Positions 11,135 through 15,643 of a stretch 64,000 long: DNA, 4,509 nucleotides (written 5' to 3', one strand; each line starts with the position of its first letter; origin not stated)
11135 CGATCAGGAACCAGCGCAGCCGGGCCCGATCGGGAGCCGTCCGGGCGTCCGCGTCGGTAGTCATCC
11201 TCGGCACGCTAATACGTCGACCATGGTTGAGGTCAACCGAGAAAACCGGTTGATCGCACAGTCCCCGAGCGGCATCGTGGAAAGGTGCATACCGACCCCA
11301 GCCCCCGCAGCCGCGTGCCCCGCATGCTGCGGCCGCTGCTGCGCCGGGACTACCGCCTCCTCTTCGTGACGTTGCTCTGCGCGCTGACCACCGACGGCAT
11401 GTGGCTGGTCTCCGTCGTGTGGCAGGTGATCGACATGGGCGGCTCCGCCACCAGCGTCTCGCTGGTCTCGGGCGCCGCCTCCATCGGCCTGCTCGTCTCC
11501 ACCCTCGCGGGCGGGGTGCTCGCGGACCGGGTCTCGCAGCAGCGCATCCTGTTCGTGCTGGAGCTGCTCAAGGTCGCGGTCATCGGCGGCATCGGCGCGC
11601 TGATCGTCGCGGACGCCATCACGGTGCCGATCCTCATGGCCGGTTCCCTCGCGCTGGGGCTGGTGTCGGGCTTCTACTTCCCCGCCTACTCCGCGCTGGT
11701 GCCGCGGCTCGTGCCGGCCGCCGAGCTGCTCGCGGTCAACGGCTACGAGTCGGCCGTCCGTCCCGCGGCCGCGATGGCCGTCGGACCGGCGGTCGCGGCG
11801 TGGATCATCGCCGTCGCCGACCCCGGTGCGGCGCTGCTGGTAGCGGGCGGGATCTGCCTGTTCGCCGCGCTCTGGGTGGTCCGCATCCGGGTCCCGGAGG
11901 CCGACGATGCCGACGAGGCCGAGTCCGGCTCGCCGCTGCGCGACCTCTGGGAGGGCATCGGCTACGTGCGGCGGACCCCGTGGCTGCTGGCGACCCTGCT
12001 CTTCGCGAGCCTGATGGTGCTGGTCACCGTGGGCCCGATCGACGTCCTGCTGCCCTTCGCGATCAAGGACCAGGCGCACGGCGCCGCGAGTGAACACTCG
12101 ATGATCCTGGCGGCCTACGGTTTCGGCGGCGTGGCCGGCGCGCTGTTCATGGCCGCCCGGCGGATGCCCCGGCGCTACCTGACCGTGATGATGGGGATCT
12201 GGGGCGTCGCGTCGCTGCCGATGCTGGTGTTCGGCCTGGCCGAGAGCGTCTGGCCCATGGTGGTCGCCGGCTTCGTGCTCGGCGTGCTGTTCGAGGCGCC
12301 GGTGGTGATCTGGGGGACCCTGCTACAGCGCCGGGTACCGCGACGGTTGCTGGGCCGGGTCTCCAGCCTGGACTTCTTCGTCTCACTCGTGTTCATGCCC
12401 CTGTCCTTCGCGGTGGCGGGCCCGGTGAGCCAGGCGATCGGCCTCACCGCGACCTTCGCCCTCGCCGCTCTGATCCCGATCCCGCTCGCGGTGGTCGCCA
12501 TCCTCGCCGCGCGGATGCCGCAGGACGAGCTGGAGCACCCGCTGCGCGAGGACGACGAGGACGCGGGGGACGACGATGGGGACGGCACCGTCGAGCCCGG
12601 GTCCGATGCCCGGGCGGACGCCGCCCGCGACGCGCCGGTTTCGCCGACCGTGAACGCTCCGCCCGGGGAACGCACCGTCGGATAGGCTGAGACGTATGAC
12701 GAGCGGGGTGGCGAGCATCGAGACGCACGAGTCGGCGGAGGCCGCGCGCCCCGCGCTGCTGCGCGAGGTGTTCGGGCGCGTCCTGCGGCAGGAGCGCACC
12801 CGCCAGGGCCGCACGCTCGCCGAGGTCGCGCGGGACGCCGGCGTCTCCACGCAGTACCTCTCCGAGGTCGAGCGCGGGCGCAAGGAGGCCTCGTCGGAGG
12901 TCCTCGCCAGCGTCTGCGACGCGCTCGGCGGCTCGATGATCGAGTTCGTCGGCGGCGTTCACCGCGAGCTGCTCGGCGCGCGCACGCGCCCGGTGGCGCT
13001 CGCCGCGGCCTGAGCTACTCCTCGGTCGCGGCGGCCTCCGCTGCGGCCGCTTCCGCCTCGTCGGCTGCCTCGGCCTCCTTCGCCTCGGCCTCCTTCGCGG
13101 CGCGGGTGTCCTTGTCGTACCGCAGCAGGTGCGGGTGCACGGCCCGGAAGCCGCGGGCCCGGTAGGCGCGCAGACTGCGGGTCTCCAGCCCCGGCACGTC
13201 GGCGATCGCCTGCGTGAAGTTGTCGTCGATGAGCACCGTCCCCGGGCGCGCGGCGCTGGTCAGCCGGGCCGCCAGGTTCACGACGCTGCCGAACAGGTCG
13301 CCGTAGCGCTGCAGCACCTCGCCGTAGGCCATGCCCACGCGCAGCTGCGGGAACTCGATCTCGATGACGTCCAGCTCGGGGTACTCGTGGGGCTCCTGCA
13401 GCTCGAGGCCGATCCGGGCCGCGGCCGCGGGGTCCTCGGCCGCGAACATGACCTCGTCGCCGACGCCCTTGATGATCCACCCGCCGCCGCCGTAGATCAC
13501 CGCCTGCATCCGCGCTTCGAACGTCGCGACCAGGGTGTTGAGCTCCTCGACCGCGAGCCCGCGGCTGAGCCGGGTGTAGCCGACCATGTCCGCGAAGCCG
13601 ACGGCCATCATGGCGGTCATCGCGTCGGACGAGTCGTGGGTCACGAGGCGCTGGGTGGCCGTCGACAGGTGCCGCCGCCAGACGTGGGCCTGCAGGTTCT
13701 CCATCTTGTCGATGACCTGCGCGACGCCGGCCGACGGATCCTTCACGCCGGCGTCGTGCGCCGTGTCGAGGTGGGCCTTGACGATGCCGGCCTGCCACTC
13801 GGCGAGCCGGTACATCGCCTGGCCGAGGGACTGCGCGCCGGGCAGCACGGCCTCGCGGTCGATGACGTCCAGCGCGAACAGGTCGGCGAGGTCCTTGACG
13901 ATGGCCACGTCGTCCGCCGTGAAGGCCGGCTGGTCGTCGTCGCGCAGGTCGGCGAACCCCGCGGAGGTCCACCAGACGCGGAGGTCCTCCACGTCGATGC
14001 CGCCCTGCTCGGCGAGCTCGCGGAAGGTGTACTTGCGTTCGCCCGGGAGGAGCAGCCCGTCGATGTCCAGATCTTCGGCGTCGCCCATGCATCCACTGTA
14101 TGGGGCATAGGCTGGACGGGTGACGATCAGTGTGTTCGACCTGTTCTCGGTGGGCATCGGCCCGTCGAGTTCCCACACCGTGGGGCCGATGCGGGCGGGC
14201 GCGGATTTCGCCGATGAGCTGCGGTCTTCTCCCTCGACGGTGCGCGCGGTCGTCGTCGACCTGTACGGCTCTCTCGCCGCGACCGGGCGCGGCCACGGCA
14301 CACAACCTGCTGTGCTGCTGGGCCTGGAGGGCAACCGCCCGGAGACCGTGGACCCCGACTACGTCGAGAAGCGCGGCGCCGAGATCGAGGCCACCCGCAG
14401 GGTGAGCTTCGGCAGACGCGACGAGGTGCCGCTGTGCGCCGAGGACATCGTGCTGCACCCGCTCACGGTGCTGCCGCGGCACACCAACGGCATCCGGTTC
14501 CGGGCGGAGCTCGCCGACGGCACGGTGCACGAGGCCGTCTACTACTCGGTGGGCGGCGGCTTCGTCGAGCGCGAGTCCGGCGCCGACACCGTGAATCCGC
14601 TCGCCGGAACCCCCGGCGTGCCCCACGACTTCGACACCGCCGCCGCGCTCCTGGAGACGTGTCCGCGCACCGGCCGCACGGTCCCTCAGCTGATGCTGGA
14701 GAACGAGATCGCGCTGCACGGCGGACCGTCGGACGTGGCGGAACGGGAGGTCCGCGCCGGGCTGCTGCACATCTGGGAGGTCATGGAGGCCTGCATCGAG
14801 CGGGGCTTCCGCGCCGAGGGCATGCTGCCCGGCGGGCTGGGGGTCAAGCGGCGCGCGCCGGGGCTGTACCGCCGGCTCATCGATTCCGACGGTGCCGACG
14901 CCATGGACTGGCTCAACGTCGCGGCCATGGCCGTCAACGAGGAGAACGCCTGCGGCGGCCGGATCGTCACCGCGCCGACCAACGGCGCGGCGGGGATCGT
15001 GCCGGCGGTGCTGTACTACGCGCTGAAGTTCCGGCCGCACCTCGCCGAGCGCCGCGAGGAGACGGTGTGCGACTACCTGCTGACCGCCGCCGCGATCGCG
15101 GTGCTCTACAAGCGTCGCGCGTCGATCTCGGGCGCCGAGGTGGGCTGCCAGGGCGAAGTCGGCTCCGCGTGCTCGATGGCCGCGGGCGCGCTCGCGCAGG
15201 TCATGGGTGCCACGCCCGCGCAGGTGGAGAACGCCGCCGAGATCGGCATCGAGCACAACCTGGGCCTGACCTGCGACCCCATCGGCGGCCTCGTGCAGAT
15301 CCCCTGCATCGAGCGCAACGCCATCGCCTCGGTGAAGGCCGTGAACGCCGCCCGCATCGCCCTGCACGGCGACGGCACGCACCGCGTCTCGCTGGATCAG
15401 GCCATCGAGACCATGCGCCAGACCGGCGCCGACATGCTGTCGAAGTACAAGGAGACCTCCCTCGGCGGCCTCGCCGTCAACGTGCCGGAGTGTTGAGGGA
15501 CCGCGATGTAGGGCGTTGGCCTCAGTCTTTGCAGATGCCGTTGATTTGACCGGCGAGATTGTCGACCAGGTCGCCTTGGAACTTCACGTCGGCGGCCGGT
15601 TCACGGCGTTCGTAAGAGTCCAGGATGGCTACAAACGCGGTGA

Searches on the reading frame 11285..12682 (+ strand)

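Call 65: search_protein_families(library=pfam, proteins=[window:11285-12682:+], max_evalue=0.00001)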
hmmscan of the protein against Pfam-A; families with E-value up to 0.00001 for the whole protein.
window:11285-12682:+ (466 aa): 2 families
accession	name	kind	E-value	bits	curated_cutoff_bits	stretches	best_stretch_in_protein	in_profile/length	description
PF07690.21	MFS_1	-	1.6e-28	100.1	33.4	2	28-249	3-224/347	Major Facilitator Superfamily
PF05977.19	MFS_3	-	1e-23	84.1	27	1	16-415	5-399/524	Transmembrane secretion effector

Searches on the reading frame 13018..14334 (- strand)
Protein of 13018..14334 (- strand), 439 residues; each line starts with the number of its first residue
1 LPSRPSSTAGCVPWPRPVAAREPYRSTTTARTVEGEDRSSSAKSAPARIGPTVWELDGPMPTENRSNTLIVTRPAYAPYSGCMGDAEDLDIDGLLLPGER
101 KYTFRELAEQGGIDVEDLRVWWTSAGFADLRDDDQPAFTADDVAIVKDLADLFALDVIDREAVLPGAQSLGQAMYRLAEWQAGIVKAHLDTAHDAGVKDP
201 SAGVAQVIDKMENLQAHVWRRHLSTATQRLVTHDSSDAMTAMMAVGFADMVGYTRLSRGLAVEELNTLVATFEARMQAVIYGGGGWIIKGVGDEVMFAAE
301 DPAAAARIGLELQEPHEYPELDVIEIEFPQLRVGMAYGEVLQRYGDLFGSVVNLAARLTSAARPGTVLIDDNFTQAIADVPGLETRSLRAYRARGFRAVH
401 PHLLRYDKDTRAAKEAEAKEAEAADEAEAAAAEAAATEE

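Call 65: search_protein_families(library=pfam, proteins=[window:13018-14334:-], max_evalue=0.00001)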
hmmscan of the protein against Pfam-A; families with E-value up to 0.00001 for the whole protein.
window:13018-14334:- (439 aa): 1 family
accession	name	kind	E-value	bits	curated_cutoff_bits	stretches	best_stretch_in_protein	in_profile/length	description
PF00211.25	Guanylate_cyc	-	3.7e-08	33.6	21.9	1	243-376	9-154/183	Adenylate and Guanylate cyclase catalytic domain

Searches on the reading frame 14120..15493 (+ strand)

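Call 66: search_protein_families(library=pfam, proteins=[window:14120-15493:+], max_evalue=0.001)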
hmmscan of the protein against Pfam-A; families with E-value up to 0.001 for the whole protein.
window:14120-15493:+ (458 aa): 2 families
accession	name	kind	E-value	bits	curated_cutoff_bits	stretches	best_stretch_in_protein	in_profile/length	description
PF03313.21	SDH_alpha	-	9.9e-89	297.9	26.4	1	187-452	5-260/260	Serine dehydratase alpha chain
PF03315.21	SDH_beta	-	2.2e-53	181.2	26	1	4-152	1-153/155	Serine dehydratase beta chain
